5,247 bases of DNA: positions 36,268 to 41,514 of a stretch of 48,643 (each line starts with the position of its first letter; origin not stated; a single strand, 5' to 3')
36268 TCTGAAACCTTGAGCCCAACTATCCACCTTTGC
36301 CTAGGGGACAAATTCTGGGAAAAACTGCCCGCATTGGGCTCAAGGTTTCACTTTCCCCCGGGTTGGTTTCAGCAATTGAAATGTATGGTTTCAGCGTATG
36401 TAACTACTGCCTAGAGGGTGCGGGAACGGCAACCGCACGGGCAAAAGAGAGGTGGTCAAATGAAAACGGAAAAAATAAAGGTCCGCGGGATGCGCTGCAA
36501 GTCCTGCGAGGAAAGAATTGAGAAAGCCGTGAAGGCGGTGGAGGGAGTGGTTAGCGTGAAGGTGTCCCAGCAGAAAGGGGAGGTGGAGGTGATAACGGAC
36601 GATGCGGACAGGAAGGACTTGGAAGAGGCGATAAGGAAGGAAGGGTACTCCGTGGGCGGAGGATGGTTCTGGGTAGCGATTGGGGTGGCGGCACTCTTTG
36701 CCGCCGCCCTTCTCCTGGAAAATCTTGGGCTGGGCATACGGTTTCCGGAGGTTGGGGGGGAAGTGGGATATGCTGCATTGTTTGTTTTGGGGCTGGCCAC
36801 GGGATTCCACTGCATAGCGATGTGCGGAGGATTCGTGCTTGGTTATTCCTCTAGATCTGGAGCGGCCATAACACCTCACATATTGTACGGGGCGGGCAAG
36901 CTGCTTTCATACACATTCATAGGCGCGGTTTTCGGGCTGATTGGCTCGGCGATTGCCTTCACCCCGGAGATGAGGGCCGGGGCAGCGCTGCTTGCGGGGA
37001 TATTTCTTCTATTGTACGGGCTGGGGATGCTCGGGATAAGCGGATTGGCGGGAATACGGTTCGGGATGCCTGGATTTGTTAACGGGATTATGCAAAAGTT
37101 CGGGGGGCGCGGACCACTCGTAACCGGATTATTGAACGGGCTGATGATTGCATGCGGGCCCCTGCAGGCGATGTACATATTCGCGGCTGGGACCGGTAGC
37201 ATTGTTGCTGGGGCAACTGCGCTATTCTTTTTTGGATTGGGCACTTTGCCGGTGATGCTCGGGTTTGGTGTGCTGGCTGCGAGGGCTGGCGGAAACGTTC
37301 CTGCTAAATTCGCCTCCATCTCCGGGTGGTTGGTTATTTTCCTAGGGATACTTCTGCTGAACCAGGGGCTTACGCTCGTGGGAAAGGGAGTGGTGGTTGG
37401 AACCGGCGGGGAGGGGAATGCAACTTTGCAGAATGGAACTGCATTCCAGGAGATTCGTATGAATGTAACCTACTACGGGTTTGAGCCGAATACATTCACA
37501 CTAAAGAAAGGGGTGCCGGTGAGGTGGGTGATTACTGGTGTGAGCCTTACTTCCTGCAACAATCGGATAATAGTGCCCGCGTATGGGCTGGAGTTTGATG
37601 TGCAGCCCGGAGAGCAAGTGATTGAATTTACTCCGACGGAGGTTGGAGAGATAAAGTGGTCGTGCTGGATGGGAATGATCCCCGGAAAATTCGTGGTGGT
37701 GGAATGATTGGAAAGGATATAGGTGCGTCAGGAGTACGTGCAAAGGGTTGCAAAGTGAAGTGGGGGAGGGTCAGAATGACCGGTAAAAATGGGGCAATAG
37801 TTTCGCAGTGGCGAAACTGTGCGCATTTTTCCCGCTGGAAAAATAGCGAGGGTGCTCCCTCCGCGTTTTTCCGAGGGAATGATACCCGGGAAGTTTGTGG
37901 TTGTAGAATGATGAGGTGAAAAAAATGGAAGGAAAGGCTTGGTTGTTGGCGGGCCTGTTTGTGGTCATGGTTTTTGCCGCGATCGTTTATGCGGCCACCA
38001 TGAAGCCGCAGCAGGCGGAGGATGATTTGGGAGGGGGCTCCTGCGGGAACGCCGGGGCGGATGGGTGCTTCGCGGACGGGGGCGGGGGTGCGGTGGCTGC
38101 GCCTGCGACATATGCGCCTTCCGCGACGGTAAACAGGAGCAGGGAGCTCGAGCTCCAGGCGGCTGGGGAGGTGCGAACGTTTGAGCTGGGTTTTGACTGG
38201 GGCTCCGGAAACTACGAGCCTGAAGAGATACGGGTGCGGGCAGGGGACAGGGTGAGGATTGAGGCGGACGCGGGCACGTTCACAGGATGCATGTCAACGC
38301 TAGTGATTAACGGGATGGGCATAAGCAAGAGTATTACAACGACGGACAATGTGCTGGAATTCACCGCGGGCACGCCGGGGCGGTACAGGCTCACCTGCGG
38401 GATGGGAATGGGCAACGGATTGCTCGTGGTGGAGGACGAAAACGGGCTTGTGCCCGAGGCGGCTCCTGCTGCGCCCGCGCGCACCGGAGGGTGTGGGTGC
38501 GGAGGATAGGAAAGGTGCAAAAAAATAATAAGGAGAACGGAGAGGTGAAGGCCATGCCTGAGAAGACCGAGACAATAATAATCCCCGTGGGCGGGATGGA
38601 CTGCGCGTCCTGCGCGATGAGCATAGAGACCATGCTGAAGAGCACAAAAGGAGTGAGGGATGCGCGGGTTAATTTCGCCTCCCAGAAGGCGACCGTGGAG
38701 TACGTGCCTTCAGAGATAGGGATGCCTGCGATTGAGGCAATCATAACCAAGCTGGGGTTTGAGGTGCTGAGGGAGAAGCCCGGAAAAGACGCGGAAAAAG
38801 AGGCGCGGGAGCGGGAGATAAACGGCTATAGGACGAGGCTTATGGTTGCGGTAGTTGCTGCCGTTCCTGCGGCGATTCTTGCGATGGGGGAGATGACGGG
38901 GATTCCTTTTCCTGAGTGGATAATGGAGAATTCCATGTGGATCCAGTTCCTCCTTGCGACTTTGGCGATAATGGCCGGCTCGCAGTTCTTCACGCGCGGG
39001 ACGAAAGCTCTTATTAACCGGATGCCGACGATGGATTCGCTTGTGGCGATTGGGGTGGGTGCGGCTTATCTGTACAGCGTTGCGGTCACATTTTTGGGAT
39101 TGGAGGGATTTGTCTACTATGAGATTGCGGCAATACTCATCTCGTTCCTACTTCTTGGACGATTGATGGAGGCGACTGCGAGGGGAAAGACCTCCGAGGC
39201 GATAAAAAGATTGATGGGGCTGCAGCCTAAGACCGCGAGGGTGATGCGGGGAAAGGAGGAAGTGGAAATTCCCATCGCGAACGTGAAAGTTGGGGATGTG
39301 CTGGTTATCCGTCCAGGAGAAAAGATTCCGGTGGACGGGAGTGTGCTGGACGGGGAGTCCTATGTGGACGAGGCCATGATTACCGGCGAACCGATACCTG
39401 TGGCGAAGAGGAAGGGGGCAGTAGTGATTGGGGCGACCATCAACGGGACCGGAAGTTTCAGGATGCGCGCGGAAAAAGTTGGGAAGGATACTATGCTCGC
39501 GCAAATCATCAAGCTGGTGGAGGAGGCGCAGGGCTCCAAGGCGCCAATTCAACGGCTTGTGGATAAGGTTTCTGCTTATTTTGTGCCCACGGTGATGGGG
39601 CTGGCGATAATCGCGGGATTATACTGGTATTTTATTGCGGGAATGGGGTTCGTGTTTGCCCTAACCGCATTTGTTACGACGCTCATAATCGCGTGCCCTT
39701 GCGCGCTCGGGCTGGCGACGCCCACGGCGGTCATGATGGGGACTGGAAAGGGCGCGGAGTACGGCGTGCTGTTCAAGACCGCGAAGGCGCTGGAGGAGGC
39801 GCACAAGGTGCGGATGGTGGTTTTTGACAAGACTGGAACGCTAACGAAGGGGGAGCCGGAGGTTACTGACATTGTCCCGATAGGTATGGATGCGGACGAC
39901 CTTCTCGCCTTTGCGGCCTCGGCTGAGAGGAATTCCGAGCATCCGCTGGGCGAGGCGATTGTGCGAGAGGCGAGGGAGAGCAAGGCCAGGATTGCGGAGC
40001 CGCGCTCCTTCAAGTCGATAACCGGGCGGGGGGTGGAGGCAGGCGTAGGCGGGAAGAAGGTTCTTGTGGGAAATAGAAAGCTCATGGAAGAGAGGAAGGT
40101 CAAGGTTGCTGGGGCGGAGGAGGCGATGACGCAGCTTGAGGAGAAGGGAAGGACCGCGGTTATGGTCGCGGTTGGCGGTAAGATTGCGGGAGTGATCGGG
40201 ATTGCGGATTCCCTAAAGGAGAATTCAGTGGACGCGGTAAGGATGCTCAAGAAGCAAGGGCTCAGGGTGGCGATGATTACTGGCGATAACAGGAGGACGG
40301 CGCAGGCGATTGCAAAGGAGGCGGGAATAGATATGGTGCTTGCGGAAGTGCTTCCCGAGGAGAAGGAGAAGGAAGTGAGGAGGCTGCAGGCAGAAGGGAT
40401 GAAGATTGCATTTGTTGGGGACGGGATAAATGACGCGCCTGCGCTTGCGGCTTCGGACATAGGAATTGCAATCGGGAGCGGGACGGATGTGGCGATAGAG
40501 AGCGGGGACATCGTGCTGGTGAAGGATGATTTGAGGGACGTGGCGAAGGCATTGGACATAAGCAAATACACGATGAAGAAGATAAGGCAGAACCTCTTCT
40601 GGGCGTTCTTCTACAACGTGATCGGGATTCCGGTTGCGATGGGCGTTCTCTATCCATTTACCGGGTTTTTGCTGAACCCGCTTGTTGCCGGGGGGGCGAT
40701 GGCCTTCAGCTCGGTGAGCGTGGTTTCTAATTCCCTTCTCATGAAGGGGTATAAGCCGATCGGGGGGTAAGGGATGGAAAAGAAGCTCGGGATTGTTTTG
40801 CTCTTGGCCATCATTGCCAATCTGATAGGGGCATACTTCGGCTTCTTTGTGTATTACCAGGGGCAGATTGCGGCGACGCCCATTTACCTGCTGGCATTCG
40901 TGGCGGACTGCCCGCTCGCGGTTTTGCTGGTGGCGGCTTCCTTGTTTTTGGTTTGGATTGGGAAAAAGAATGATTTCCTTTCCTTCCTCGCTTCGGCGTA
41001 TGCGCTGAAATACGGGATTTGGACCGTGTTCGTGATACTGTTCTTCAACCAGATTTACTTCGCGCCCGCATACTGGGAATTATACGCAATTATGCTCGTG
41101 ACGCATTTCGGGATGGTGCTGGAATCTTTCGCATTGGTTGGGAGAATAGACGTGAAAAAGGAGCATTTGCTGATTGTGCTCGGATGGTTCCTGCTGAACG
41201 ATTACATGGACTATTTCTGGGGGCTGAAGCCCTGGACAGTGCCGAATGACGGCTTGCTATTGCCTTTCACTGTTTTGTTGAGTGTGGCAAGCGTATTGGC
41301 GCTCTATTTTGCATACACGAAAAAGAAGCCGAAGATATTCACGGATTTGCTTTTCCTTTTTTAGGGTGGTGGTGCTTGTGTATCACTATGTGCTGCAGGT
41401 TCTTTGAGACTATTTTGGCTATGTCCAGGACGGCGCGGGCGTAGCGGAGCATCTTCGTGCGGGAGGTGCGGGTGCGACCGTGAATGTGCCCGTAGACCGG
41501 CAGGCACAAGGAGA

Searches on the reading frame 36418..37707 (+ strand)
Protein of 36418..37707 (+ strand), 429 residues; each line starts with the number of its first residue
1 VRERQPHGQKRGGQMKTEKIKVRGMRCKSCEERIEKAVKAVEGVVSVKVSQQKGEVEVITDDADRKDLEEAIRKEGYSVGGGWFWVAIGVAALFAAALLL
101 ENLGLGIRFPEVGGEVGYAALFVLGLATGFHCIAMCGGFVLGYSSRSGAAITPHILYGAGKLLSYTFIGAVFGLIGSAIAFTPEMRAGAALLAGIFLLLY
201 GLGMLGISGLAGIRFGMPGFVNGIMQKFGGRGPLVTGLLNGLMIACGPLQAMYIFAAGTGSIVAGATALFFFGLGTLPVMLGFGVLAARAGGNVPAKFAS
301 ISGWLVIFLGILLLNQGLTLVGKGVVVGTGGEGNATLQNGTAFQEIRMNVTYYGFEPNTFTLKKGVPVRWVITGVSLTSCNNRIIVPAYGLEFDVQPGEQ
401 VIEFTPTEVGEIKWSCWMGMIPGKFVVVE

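Call 75: search_protein_families(library=pfam, proteins=[window:36418-37707:+], max_evalue=0.001)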
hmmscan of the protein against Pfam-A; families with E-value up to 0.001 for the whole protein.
window:36418-37707:+ (429 aa): 4 families
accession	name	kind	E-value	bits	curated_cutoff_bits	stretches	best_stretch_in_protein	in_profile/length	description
PF13386.12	DsbD_2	-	6.5e-39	134.3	24.9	1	121-312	2-199/199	Cytochrome C biogenesis protein transmembrane region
PF00403.32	HMA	-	2.3e-13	50.7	24.8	1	20-77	2-61/62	Heavy-metal-associated domain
PF13473.12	Cupredoxin_1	-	0.00013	22.4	27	1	344-427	21-104/104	Cupredoxin-like domain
PF02683.22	DsbD_TM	-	0.00053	19.8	27.1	1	152-289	46-191/219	Cytochrome C biogenesis protein transmembrane domain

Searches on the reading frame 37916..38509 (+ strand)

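Call 75: search_protein_families(library=pfam, proteins=[window:37916-38509:+], max_evalue=0.001)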
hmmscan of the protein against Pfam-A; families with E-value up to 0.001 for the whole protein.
window:37916-38509:+ (197 aa): 1 family
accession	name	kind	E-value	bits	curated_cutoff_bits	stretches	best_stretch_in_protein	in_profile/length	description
PF13473.12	Cupredoxin_1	-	2.4e-08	34.4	27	1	97-172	29-104/104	Cupredoxin-like domain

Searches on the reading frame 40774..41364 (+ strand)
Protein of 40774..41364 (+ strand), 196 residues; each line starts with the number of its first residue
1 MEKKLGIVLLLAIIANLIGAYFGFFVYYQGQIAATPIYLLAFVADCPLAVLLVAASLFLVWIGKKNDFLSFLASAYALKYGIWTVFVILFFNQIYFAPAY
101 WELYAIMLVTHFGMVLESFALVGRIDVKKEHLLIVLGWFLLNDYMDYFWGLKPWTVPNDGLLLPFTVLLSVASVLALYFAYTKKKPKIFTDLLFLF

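Call 75: search_protein_families(library=pfam, proteins=[window:40774-41364:+], max_evalue=0.001)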
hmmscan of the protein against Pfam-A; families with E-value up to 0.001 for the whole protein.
window:40774-41364:+ (196 aa): 1 family
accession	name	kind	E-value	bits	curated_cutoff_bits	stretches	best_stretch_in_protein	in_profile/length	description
PF07187.16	DUF1405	-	1.4e-33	116.6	25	1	19-175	1-158/160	Protein of unknown function (DUF1405)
